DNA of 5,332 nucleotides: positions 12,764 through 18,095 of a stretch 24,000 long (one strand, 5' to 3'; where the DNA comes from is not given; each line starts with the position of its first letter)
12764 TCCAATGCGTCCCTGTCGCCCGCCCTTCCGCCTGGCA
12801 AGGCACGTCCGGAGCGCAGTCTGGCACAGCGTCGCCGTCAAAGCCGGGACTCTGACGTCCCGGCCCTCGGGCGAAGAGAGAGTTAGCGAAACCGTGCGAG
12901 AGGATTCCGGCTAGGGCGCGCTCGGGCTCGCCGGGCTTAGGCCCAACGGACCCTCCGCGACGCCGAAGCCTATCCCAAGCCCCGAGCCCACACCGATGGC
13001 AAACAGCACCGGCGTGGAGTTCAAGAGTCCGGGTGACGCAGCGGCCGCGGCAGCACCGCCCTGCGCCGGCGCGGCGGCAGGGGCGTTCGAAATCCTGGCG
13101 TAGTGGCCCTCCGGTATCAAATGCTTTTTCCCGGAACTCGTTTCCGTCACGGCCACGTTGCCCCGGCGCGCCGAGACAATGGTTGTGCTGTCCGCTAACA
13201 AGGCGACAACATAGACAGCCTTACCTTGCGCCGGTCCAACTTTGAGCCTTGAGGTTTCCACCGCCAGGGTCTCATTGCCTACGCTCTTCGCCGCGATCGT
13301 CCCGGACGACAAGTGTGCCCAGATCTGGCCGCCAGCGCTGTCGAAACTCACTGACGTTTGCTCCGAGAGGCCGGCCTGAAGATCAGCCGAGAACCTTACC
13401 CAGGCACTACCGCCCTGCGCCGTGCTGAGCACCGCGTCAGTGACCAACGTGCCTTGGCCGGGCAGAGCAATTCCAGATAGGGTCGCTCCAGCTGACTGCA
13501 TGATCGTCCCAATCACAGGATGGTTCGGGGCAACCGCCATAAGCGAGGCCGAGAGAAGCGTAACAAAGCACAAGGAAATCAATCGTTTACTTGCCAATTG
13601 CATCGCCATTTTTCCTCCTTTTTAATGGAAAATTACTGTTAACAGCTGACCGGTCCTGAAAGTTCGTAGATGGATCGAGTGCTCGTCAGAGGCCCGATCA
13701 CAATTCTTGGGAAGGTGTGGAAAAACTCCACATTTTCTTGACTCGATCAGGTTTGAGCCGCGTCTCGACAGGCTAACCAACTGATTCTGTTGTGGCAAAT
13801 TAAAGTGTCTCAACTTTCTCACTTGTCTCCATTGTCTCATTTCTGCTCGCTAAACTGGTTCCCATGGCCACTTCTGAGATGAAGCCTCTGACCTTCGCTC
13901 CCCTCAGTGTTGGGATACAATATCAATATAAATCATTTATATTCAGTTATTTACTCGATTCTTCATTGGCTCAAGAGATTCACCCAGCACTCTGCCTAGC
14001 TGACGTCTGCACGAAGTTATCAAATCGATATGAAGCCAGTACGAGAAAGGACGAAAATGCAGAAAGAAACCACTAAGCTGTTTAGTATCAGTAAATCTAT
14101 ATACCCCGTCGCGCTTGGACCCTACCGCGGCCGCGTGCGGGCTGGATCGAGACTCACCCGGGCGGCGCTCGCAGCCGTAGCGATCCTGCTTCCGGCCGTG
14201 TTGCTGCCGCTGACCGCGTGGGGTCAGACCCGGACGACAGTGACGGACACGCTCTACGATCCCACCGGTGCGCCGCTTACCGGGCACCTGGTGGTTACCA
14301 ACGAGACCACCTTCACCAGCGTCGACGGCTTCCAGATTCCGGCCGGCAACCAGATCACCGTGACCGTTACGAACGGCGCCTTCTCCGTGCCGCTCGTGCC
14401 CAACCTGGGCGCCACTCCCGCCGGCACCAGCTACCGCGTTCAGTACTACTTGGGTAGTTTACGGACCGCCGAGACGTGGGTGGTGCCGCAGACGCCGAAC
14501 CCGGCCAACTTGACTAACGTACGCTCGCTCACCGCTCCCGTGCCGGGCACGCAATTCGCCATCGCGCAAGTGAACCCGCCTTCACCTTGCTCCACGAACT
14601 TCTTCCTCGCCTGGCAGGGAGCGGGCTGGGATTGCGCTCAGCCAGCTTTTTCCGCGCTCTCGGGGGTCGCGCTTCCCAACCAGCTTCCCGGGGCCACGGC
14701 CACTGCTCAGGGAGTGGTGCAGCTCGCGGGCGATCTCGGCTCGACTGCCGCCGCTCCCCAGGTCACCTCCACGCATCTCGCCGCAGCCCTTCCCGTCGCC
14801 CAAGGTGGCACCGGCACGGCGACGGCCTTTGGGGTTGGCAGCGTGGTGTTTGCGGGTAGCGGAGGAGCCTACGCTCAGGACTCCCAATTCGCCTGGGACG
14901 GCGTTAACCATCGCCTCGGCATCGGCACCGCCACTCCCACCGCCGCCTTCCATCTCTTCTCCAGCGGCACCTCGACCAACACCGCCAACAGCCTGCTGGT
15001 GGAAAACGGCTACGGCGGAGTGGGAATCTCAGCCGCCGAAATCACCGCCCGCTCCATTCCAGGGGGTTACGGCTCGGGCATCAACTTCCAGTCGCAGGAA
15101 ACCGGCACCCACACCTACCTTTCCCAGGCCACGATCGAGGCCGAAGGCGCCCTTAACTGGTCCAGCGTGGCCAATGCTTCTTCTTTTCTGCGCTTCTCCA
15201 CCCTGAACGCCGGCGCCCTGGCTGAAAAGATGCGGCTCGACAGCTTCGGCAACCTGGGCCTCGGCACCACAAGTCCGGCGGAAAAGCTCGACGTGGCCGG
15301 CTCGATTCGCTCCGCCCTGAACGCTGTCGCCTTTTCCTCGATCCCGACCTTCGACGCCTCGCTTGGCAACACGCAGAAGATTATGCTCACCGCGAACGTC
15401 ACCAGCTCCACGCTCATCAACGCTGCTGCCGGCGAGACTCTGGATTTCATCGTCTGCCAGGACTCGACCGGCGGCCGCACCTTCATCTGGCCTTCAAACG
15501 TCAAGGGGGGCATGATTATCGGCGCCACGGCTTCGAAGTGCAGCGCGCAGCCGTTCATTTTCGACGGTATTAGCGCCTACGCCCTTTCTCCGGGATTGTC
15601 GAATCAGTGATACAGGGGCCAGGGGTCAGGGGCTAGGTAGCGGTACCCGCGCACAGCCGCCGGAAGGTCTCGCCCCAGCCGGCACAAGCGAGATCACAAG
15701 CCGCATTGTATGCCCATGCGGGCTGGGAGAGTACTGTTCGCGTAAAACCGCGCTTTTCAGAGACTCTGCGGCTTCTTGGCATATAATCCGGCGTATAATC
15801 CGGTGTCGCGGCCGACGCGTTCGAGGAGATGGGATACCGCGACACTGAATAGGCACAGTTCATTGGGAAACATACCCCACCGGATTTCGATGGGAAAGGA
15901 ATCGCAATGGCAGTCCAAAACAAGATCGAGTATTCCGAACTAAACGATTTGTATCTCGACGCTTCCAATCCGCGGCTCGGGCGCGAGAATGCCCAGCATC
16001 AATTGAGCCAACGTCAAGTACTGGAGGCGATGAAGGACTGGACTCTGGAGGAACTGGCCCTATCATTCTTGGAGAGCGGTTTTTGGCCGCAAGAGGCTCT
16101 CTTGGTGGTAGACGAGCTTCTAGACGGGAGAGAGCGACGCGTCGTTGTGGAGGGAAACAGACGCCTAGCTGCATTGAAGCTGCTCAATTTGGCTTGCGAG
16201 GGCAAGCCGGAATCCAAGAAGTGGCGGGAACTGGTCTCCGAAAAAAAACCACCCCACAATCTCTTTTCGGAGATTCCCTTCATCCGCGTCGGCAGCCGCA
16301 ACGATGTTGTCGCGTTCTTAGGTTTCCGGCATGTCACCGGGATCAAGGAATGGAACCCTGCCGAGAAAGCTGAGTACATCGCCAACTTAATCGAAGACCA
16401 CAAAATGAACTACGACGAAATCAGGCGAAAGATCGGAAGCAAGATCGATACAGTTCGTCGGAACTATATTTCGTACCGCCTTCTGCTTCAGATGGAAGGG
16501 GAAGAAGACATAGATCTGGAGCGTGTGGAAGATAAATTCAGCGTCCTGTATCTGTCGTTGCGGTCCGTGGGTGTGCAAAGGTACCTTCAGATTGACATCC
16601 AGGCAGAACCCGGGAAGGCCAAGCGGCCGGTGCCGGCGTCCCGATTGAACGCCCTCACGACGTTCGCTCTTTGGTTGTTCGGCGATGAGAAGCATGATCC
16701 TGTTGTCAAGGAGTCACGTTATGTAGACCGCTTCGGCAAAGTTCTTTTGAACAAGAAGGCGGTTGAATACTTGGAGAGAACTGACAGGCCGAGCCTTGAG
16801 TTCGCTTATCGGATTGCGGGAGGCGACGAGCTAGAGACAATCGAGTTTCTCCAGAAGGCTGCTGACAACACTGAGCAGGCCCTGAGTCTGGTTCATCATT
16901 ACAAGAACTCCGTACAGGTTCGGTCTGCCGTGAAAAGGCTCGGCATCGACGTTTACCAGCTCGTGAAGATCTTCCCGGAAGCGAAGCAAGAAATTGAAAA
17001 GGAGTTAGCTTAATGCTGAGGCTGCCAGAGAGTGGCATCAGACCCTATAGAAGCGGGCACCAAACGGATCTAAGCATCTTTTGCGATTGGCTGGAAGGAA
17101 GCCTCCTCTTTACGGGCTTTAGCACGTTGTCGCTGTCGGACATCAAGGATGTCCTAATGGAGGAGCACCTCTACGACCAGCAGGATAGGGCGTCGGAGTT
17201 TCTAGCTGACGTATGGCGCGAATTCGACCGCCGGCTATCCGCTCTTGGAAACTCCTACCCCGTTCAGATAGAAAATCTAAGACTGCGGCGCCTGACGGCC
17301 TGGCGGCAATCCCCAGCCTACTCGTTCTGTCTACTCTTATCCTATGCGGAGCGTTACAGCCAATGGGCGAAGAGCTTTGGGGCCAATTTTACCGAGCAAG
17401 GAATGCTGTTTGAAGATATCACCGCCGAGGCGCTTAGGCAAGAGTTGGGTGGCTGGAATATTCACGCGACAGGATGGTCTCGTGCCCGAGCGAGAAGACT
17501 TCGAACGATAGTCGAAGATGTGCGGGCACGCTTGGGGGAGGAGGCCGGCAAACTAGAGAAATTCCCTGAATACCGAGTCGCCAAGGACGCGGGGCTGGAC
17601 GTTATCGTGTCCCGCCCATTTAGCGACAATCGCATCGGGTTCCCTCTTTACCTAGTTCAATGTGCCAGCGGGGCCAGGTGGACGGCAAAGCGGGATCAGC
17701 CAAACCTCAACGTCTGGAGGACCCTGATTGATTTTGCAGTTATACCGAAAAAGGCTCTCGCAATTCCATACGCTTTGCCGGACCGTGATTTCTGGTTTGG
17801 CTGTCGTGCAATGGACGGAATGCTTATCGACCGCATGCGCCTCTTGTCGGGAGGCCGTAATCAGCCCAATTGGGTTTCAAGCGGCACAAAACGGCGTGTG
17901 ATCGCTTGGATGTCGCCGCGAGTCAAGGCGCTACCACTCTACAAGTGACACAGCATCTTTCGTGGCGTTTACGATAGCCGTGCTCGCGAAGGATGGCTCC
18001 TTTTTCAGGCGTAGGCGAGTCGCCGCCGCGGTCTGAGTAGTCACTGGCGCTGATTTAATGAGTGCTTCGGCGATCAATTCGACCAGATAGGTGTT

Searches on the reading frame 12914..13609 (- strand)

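Call 13: search_protein_families(library=pfam, proteins=[window:12914-13609:-], max_evalue=0.01)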
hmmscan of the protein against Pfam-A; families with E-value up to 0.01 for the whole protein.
window:12914-13609:- (232 aa): 1 family
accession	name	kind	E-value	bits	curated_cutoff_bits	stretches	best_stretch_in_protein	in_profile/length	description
PF04773.18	FecR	-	0.01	16.7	24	0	60-152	2-96/97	FecR protein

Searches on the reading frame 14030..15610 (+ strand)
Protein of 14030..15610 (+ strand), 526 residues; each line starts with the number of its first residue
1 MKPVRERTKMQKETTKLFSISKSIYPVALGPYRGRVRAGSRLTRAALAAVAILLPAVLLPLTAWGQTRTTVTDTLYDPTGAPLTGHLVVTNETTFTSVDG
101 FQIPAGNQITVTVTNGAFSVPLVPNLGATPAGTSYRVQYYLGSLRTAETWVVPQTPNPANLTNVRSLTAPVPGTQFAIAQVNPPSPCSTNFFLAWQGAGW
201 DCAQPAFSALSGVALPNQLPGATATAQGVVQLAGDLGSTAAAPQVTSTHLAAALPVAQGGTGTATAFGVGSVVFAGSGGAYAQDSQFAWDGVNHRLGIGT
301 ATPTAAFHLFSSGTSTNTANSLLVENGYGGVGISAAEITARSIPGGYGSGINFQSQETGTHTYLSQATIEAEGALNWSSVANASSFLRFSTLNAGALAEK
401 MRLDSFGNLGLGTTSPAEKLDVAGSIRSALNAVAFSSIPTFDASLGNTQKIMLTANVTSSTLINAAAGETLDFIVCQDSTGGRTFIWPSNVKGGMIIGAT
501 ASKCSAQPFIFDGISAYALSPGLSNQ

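Call 13: search_protein_families(library=pfam, proteins=[window:14030-15607:+], max_evalue=0.01)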
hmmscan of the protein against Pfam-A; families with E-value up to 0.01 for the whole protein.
window:14030-15607:+ (526 aa): 1 family
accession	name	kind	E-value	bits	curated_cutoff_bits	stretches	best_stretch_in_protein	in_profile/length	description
PF19264.4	DUF5907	-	4.3e-05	24.1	27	1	221-249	2-30/80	Repeat of unknown function (DUF5907)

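Call 34: find_encoding_contigs(protein=window:14030-15610:+, flank=10000, max_places=10)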
Protein window:14030-15610:+ (526 aa): no gene with exactly this product is on record in the collection.

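Call 41: search_protein_families(library=padloc, proteins=[window:14030-15607:+], max_evalue=0.01)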
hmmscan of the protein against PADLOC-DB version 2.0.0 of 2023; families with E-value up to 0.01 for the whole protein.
window:14030-15607:+ (526 aa): 0 families

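Call 42: search_protein_families(library=phrogs, proteins=[window:14030-15607:+], max_evalue=0.01)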
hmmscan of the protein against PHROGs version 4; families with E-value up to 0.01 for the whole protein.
window:14030-15607:+ (526 aa): 5 families
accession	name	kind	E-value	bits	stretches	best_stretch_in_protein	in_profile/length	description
phrog_9942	-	tail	1.2e-09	37.7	1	309-474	637-790/1178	tail fiber protein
phrog_5906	-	unknown function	3.1e-05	25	1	275-366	21-109/197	-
phrog_34656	-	unknown function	0.00067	20.5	1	440-491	103-158/200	-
phrog_38732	-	unknown function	0.0011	20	1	206-234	42-70/86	-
phrog_9017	-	tail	0.0081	17.5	0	427-492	59-119/159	tail fiber protein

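Call 53: find_related_loci(query=window:14030-15607:+, collection=metagenome_contigs, flank=10000)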
Query window:14030-15607:+ (526 aa) in metagenome_contigs; peptide patterns used: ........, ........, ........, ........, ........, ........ (x = any residue, [..] = any of these).
99 stretches matched a pattern; 1 encode a relative of the query (tblastn E <= 1e-3); 1 distinct loci.
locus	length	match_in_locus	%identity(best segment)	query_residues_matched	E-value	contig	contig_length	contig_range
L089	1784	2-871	83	237-526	4e-172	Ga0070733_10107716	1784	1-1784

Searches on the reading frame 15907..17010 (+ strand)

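Call 13: search_protein_families(library=pfam, proteins=[window:15907-17010:+], max_evalue=0.01)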
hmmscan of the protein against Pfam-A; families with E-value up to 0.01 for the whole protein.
window:15907-17010:+ (368 aa): 0 families

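Call 41: search_protein_families(library=padloc, proteins=[window:15907-17010:+], max_evalue=0.01)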
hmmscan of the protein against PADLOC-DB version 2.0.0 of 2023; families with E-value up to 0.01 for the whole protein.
window:15907-17010:+ (368 aa): 20 families
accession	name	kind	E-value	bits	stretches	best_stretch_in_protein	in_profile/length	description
PDLC04607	PDC-M38A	-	3.4e-18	63.3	1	10-359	12-362/715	-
PDLC03998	PD-Lambda-5_A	-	1e-15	55.5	1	10-160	7-161/466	-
PDLC04017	PD-Lambda-5_A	-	1.4e-14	51.7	1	9-224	6-225/473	-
PDLC04013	PD-Lambda-5_A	-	5.5e-14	50.3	1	10-161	8-159/440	-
PDLC04007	PD-Lambda-5_A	-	8.4e-14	49.5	1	11-157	7-151/454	-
PDLC04008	PD-Lambda-5_A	-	4e-12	43.7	1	11-159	8-162/449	-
PDLC04009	PD-Lambda-5_A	-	1.2e-10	38.8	1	11-144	7-138/488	-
PDLC04000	PD-Lambda-5_A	-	1.4e-10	38.9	1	6-157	4-155/428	-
PDLC03999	PD-Lambda-5_A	-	1.5e-10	38.4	1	12-157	11-157/493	-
PDLC04016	PD-Lambda-5_A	-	4.4e-10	37.1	1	5-142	3-139/494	-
PDLC04015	PD-Lambda-5_A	-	9.2e-10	36.1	1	12-94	9-87/463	-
PDLC04014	PD-Lambda-5_A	-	1.1e-08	32.5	1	11-157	6-147/456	-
PDLC04002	PD-Lambda-5_A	-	3.4e-08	31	1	3-156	3-151/471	-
PDLC04003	PD-Lambda-5_A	-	1.1e-07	29.1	1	12-156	9-153/487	-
PDLC04012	PD-Lambda-5_A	-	1.1e-06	26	1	11-94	8-90/494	-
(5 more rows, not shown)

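Call 42: search_protein_families(library=phrogs, proteins=[window:15907-17010:+], max_evalue=0.01)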
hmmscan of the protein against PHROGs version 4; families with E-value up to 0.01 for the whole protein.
window:15907-17010:+ (368 aa): 4 families
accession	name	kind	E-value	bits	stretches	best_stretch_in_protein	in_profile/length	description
phrog_3694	-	unknown function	5e-57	194.7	1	3-345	3-354/376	-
phrog_18017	-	unknown function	1e-29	104.5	1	1-192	1-192/227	-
phrog_9592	-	unknown function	9.2e-18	65.5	1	5-168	3-164/486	-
phrog_1033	-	DNA, RNA and nucleotide metabolism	0.0039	18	1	74-185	82-171/334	ParB-like partition protein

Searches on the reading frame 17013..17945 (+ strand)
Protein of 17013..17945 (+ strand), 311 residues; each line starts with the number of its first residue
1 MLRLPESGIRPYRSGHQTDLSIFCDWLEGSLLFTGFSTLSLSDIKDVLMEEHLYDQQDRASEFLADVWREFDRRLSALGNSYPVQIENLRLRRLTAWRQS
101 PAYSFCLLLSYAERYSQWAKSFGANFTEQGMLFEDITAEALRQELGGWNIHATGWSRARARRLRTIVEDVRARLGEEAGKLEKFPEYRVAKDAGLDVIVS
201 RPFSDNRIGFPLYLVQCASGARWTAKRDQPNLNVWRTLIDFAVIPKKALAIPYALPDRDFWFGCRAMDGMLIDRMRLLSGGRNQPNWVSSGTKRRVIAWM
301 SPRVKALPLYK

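Call 13: search_protein_families(library=pfam, proteins=[window:17013-17945:+], max_evalue=0.01)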
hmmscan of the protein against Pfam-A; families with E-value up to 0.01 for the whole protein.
window:17013-17945:+ (311 aa): 0 families

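Call 41: search_protein_families(library=padloc, proteins=[window:17013-17945:+], max_evalue=0.01)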
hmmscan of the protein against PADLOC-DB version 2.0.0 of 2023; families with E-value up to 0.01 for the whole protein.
window:17013-17945:+ (311 aa): 0 families

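Call 42: search_protein_families(library=phrogs, proteins=[window:17013-17945:+], max_evalue=0.01)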
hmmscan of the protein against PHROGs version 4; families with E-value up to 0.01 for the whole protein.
window:17013-17945:+ (311 aa): 2 families
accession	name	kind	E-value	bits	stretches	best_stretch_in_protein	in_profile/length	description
phrog_14650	-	unknown function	7.9e-18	65.6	1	53-277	59-289/338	-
phrog_3984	-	unknown function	6.4e-10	39.6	1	190-288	208-309/330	-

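Call 60: find_homologous_proteins(query=window:17013-17945:+, max_evalue=1e-10)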
Query window:17013-17945:+ (311 aa): 214 proteins with E <= 1e-10 among 3826 candidates; the best 120 are listed.
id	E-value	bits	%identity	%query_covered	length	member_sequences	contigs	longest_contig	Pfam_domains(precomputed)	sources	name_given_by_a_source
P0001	3.7e-210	715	100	100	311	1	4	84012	-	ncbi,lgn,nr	ncbi:MAG TPA: hypothetical protein VGW33_08000 [Terriglobia bacterium]|nr:hypothetical protein [Terr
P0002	6.4e-180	615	84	100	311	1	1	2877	-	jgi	jgi:hypothetical protein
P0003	1.2e-171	588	79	100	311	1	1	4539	-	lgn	-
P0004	1.7e-170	584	80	100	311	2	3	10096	-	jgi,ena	jgi:hypothetical protein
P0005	1.9e-169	581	79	100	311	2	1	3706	-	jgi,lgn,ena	-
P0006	4.4e-169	580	80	100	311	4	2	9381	-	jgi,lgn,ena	-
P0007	2.4e-168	577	78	100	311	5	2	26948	-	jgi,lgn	jgi:hypothetical protein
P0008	1.3e-166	572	80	97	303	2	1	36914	-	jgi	jgi:hypothetical protein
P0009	1.5e-166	571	79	100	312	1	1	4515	-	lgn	-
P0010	9.7e-164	562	78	100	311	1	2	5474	-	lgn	-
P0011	4.4e-162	557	75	100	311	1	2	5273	-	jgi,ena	jgi:hypothetical protein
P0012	5.6e-162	556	76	100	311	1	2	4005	-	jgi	-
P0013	4.0e-159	547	75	100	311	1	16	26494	-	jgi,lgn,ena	jgi:hypothetical protein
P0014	1.3e-158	545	74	100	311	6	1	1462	-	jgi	jgi:hypothetical protein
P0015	1.7e-158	545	75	100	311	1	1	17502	-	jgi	jgi:hypothetical protein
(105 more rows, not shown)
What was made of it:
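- The sequence comes from a metagenome-assembled genome (call 60 names a Terriglobia MAG protein identical to the 311-aa protein encoded at 17013-17948).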

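Call 61: find_encoding_contigs(protein=P0001, flank=10000, max_places=4)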
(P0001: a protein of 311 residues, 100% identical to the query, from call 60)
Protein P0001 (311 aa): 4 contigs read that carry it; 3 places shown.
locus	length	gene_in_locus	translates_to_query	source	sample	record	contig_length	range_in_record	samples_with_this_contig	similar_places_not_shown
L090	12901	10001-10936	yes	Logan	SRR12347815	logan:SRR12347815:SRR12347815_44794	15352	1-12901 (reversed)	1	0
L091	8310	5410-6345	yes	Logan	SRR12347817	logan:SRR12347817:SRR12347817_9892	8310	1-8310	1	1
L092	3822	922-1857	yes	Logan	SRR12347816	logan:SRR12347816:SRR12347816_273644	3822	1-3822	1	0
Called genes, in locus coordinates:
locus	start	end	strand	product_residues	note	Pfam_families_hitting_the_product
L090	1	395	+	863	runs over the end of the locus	-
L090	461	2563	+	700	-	PF01839:FG-GAP (weak), PF13517:FG-GAP_3, PF01839:FG-GAP (weak), PF13517:FG-GAP_3, PF01839:FG-GAP (weak), PF12371:TMEM131_like_N, PF15780:ASH, PF22073:Cep192_D4, +5 more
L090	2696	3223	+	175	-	-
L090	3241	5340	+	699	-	PF13517:FG-GAP_3, PF01839:FG-GAP (weak), PF13517:FG-GAP_3, PF07610:DUF1573 (faint), PF12371:TMEM131_like_N (weak), PF15780:ASH, PF22073:Cep192_D4, PF22544:HYDIN_VesB_CFA65-like_Ig (weak)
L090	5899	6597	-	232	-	-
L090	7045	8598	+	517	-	PF26209:Phage_phiTE_241_C (weak)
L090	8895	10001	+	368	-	-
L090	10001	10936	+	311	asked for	-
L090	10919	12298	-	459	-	PF00145:DNA_methylase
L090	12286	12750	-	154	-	PF03852:Vsr, PF18741:MTES_1575 (faint)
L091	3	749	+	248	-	?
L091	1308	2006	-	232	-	-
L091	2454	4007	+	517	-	PF26209:Phage_phiTE_241_C (weak)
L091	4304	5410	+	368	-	-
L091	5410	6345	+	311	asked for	-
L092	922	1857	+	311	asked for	-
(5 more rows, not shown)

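Call 62: find_encoding_contigs(protein=P0008, flank=10000, max_places=3)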
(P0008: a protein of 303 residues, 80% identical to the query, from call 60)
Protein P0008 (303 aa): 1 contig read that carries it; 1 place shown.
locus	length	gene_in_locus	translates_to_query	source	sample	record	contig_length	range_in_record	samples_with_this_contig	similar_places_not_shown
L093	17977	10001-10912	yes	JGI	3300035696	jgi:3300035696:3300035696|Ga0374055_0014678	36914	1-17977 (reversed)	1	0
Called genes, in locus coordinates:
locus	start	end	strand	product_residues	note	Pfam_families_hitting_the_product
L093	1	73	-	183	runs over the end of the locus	PF02674:Colicin_V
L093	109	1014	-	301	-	PF01259:SAICAR_synt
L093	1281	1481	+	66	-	-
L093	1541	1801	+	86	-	PF24732:ParE_like (weak)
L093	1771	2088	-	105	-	-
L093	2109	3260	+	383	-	PF13676:TIR_2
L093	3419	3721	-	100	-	PF14384:BrnA_antitoxin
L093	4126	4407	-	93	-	PF14384:BrnA_antitoxin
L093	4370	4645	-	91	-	PF04365:BrnT_toxin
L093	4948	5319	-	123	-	-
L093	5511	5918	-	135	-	PF13470:PIN_3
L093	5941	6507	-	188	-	-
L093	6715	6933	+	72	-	-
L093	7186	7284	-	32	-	-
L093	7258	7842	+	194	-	PF12770:CHAT, PF01364:Peptidase_C25 (weak)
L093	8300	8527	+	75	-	-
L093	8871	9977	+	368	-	-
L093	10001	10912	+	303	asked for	-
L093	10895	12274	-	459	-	PF00145:DNA_methylase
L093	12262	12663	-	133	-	PF03852:Vsr, PF18741:MTES_1575 (faint)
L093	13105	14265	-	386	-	PF00756:Esterase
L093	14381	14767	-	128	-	PF14534:DUF4440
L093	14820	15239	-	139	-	-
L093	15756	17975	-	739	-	?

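Call 66: find_encoding_contigs(protein=P0007, flank=10000, max_places=3)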
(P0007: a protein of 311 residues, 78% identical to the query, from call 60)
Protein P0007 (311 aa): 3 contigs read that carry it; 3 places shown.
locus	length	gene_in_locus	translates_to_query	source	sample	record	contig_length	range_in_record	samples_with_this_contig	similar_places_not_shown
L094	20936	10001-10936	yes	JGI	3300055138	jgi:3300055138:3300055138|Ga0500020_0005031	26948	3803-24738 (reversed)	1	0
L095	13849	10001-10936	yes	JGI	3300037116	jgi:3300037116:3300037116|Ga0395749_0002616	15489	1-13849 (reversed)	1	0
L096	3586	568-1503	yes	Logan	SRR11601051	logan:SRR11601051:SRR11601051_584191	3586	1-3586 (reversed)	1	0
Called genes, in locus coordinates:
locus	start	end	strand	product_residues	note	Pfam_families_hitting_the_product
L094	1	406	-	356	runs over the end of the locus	PF10134:RPA, PF01051:Rep3_N (weak)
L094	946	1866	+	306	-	PF16793:RepB_primase (weak)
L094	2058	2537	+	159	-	PF03852:Vsr, PF04480:DUF559 (faint), PF18741:MTES_1575 (weak)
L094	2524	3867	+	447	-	PF00145:DNA_methylase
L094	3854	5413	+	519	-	PF13589:HATPase_c_3, PF02518:HATPase_c (faint)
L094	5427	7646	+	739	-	PF10593:Z1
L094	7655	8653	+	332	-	PF14390:DUF4420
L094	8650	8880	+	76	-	-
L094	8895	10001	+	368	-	-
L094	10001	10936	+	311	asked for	-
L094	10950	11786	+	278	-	PF13020:NOV_C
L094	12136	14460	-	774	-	PF13589:HATPase_c_3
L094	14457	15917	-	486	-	PF00149:Metallophos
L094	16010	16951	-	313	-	PF02899:Phage_int_SAM_1, PF13495:Phage_int_SAM_4 (weak), PF00589:Phage_integrase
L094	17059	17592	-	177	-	-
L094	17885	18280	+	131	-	-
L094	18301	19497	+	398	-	PF01757:Acyl_transf_3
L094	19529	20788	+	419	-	-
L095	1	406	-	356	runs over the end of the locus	PF10134:RPA, PF01051:Rep3_N (weak)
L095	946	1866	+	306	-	PF16793:RepB_primase (weak)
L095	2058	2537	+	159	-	PF03852:Vsr, PF04480:DUF559 (faint), PF18741:MTES_1575 (weak)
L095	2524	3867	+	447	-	PF00145:DNA_methylase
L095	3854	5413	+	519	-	PF13589:HATPase_c_3, PF02518:HATPase_c (faint)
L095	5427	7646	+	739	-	PF10593:Z1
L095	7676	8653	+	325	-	PF14390:DUF4420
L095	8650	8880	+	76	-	-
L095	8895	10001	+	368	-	-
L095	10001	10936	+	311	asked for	-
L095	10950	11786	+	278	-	PF13020:NOV_C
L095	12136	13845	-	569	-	-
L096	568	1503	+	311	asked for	-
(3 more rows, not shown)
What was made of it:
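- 15883..19768 (.): Mobile defence-island core. It holds a PD-Lambda-5_A-like ParB-type protein (15907-17013, +), a 311-aa partner (17013-17948, +), a Dcm methyltransferase (17931-19310, -) and Vsr (19298-19762, -). The gene pair lies in yet another context in L094/L095 (call 66).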
